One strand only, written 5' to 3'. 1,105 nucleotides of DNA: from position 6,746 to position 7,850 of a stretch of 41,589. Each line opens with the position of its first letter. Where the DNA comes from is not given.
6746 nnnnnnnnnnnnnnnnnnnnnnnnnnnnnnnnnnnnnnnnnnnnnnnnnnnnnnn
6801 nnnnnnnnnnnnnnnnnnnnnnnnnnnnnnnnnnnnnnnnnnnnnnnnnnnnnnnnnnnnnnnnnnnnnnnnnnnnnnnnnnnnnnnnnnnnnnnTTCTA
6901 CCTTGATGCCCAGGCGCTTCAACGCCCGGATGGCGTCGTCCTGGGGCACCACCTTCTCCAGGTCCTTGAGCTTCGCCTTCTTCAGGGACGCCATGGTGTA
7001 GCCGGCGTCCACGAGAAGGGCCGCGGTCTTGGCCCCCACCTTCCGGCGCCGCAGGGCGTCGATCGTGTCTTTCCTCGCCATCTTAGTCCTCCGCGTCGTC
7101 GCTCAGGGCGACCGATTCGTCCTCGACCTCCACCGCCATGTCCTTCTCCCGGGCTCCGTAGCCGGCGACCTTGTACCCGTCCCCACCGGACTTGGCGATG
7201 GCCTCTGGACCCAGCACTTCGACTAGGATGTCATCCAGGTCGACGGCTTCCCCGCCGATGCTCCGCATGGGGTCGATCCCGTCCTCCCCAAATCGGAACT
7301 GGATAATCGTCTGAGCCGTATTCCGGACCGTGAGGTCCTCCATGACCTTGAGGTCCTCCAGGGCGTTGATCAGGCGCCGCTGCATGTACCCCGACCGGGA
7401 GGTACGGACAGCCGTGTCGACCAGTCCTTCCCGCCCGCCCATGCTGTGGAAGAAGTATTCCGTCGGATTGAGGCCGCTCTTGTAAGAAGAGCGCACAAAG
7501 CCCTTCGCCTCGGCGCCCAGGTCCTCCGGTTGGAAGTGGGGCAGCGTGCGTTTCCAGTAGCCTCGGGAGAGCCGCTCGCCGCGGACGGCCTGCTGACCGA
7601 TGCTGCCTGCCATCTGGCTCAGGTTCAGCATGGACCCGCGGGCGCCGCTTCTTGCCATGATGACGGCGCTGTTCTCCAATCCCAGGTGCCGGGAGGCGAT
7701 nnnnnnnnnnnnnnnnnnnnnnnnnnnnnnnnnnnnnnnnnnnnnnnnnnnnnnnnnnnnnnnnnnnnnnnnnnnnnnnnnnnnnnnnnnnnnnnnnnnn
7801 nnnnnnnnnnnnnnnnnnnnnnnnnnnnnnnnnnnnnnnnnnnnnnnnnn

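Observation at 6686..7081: RpoA'' has an N-terminal helix-hairpin-helix-like motif plus a Lys/Ala/Pro-rich histone-H1-tail-like linker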

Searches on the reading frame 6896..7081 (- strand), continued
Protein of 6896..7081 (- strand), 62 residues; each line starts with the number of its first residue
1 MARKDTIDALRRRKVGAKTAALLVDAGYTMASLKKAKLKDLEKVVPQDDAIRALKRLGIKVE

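Call 28: list_cluster_members(proteins=[P0143, P0168, P0196, P0254, P0261, P0185, P0150, P0148, P0146, P0136])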
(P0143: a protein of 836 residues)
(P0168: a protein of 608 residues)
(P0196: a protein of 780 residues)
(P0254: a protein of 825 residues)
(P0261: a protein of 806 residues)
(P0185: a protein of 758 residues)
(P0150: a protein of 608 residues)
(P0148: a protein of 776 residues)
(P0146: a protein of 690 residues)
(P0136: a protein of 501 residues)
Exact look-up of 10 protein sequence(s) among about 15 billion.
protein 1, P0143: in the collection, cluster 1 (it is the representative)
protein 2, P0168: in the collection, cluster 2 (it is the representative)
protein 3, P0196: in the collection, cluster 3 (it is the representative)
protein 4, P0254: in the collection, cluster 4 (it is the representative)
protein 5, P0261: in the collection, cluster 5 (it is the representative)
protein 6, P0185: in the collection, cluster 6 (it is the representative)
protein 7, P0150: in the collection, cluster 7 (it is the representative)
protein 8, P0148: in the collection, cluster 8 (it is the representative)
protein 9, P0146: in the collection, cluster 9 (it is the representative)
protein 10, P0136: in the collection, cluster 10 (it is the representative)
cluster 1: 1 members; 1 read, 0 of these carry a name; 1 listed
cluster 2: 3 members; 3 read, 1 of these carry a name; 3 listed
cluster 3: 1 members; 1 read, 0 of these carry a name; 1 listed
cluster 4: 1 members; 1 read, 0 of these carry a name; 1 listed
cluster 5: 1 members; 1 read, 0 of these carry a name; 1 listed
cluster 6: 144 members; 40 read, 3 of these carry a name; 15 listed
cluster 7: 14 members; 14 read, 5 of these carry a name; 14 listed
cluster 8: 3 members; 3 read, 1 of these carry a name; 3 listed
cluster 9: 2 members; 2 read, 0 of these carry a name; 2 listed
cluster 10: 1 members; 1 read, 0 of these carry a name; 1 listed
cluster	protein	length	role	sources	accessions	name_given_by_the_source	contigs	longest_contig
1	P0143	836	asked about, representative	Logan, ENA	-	-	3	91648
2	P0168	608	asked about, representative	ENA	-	-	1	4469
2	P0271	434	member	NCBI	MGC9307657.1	MAG: DNA-directed RNA polymerase subunit A'' [Thermoplasmatota archaeon]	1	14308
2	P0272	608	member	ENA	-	-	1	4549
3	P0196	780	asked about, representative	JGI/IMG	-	-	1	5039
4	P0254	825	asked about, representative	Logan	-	-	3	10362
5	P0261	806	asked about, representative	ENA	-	-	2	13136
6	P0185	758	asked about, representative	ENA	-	-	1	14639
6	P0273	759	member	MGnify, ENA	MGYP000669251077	CR=1 FL=1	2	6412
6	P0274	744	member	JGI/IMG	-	DNA-directed RNA polymerase subunit A"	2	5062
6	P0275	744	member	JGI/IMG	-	DNA-directed RNA polymerase subunit A"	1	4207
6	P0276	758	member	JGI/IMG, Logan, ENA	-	-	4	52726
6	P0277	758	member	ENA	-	-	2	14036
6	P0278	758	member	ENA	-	-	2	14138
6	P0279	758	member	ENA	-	-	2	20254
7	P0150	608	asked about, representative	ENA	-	-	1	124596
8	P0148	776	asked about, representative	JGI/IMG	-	DNA-directed RNA polymerase subunit A"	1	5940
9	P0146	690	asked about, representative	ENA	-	-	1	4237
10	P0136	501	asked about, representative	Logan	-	-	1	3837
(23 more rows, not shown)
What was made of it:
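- NCBI annotations of some relatives start A'' at the core (388 and 434 aa members of 608-aa clusters) or call the N-terminal piece 'hypothetical protein' (call 28).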

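Call 40: find_homologous_proteins(query=A4, max_evalue=0.001)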
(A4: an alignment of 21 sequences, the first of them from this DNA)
Query A4 (21 sequences) (62 aa, profile of the alignment): 6 proteins with E <= 0.001 among 520 candidates.
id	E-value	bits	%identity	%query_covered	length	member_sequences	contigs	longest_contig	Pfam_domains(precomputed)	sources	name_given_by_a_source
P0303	4.6e-18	83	89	100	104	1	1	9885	-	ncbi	ncbi:MAG: hypothetical protein ACE5JE_08715, partial [Thermoplasmata archaeon]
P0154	1.8e-17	81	30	77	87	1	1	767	-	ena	-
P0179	1.6e-16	78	38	94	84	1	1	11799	-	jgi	-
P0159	2.9e-16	77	56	69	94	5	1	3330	-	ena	-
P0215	2.9e-13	68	47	73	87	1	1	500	-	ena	-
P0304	4.9e-11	61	83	66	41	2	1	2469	-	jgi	jgi:hypothetical protein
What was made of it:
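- Tried and rejected: It returned only 6 fragments (call 40), because the word index does not suit a 62-aa profile.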

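Call 62: find_homologous_proteins(query=P0136, max_evalue=1e-20)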
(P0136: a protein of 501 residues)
Query P0136 (501 aa): 7999 proteins with E <= 1e-20 among 8000 candidates; the best 120 are listed.
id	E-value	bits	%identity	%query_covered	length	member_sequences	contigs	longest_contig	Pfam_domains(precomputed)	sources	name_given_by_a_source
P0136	0.0e+0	1072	100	100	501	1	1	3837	PF04998.23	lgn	-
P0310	4.5e-153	529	55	97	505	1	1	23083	PF04998.23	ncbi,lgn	-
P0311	1.3e-146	507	53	96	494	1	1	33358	PF04998.23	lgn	-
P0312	2.3e-146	506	54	96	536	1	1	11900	PF04998.23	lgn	-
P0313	4.0e-145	502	52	98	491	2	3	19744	PF04998.23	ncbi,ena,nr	ncbi:MAG: DNA-directed RNA polymerase subunit A'' [Thermoplasmata archaeon]|nr:DNA-directed RNA poly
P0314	1.9e-144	500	52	98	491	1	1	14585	PF04998.23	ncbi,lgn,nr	ncbi:MAG: DNA-directed RNA polymerase subunit A'' [Thermoplasmata archaeon]|nr:DNA-directed RNA poly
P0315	1.9e-144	500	52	98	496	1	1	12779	PF04998.23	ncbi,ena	-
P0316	8.8e-144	498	53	96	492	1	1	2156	PF04998.23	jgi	jgi:DNA-directed RNA polymerase subunit A"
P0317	9.0e-144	498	53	96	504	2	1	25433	PF04998.23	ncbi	-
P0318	9.4e-144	498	53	98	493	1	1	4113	PF04998.23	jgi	jgi:DNA-directed RNA polymerase subunit A"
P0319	1.2e-143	498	52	98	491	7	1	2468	PF04998.23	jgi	jgi:DNA-directed RNA polymerase subunit A"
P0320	3.9e-143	496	52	98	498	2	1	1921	PF04998.23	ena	-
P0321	4.3e-143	496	51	96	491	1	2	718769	PF04998.23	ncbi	-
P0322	8.9e-143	495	53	98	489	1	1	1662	PF04998.23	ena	-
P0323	1.1e-142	494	53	96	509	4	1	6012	PF04998.23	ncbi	-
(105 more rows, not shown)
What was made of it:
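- Tried and rejected: Third protein search, with P0136 (call 62).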

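Call 64: search_protein_families(library=pfam, alignment_id=A4, max_evalue=0.1)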
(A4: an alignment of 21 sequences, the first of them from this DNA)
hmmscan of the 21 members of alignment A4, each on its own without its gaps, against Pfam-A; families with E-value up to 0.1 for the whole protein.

A. member 1, seq(62 aa): 2 families
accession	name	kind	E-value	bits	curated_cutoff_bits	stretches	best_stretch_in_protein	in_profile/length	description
PF12826.13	HHH_2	-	0.00082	19.9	27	1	12-44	8-40/64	Helix-hairpin-helix motif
PF25296.1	Decapeptide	-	0.09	13.1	45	0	19-37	13-31/74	Decapeptide repeat region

B. families by the number of members that match (of 21 scanned): 22 families
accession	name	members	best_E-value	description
PF14520.12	HHH_5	6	0.00011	Helix-hairpin-helix domain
PF12826.13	HHH_2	4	0.00082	Helix-hairpin-helix motif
PF13399.11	LytR_C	4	0.0039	LytR cell envelope-related transcriptional attenuator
PF25296.1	Decapeptide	3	0.09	Decapeptide repeat region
PF14229.12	DUF4332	2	0.03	Domain of unknown function (DUF4332)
PF13108.11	DUF3969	1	0.00012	Protein of unknown function (DUF3969)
PF09288.16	UBA_3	1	0.0026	Fungal ubiquitin-associated domain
PF07499.19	RuvA_C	1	0.0081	RuvA, C-terminal domain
PF02536.19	mTERF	1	0.0082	mTERF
PF22357.2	AF1548-like_C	1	0.042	AF1548-like, C-terminal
PF08012.16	DUF1702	1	0.053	Protein of unknown function (DUF1702)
PF11900.14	DUF3420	1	0.055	Domain of unknown function (DUF3420)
PF19416.4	Astro_VPg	1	0.057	Astrovirus VPg protein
PF10228.14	HPF1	1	0.057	Histone PARylation factor 1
PF22271.1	DUF6955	1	0.061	Family of unknown function (DUF6955)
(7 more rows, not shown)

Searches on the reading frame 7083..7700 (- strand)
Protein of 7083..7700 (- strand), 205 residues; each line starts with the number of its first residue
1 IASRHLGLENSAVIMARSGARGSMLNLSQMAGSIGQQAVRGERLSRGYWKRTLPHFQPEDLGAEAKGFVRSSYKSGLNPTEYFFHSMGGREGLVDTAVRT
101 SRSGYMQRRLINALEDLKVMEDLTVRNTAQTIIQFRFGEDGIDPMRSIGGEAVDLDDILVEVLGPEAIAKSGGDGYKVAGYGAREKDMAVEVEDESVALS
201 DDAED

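Call 53: search_solved_structures(query=window:7083-7700:-, max_evalue=1e-10, show_alignments=1)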
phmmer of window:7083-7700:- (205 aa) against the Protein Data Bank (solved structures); distinct sequences matched with E-value up to 1e-10: 73 (the best 60 are shown).
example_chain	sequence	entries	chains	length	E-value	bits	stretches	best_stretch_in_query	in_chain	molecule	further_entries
4qiw_A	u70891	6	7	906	2.5e-66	226.3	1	1-163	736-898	DNA-directed RNA polymerase | DNA-directed RNA polymerase subunit | DNA-directed RNA polymerase subunit A'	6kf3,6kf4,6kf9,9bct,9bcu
36ro_A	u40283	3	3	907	3.5e-65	222.6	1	1-163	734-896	DNA-directed RNA polymerase subunit Rpo1N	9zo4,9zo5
8cro_A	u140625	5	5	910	3.5e-65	222.6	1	1-163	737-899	DNA-directed RNA polymerase subunit Rpo1N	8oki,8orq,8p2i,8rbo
2waq_A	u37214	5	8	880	1.4e-58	201.1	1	1-164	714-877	DNA-DIRECTED RNA POLYMERASE RPO1N SUBUNIT | DNA-DIRECTED RNA POLYMERASE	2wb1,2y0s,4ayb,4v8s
2pmz_A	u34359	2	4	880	1.4e-58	201.1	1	1-165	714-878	DNA-directed RNA polymerase subunit A | DNA-directed RNA polymerase subunit A'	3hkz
36rp_A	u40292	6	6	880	1.6e-48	168.3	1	1-164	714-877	DNA-directed RNA polymerase subunit Rpo1N | DNA-directed RNA polymerase subunit A'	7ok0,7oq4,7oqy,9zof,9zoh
7a6h_A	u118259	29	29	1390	6e-45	156.6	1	4-149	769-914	DNA-directed RNA polymerase III subunit RPC1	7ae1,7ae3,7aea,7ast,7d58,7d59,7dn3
7ui9_A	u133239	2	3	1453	7e-45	156.4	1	10-145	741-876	DNA-directed RNA polymerase II subunit RPB1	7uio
9kdq_A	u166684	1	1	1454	7e-45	156.4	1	10-145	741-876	DNA-directed RNA polymerase II subunit RPB1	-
3j0k_A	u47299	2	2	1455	7e-45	156.4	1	10-145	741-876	DNA-directed RNA polymerase II largest subunit | DNA-directed RNA polymerase II subunit RPB1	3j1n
4a3b_A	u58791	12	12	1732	8.2e-45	156.2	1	10-145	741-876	DNA-DIRECTED RNA POLYMERASE II SUBUNIT RPB1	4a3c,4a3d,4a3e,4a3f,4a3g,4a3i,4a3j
5ip7_A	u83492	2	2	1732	8.2e-45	156.2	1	10-145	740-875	DNA-directed RNA polymerase II subunit RPB1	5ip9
1i3q_A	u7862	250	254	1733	8.2e-45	156.2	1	10-145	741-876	DNA-DIRECTED RNA POLYMERASE II LARGEST SUBUNIT | RPB1 | DNA-directed RNA polymerase II subunit RPB1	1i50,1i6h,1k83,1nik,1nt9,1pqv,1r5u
7ega_o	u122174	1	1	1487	1.3e-44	155.5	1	6-142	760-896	DNA-directed RNA polymerase subunit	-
9eh1_A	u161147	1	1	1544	1.4e-44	155.4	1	6-142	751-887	DNA-directed RNA polymerase subunit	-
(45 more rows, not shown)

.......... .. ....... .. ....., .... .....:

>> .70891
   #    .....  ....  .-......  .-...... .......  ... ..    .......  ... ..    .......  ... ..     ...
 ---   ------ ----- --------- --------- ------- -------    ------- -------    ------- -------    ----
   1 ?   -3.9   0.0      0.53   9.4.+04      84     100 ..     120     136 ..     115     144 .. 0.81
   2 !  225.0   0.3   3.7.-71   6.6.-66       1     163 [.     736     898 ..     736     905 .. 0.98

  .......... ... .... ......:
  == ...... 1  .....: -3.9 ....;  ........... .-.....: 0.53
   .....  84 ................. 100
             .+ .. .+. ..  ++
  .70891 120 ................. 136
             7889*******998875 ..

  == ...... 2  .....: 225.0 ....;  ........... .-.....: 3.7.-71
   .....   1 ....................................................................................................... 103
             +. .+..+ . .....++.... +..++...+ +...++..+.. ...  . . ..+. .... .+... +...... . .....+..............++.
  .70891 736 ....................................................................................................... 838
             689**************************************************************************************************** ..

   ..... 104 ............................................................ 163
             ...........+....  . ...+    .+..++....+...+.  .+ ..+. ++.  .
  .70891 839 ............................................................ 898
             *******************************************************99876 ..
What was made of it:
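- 7086..7187 (-): Acidic C-terminal tail of RpoA', about 34 aa beyond the canonical A' end (..............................). It is the other half of the A'/A'' split site. Query residue 163 of 205 aligns to residue 898 of 906 of Thermococcus A' (call 53).
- A' carries a ~34-aa acidic tail beyond the canonical end (call 53).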
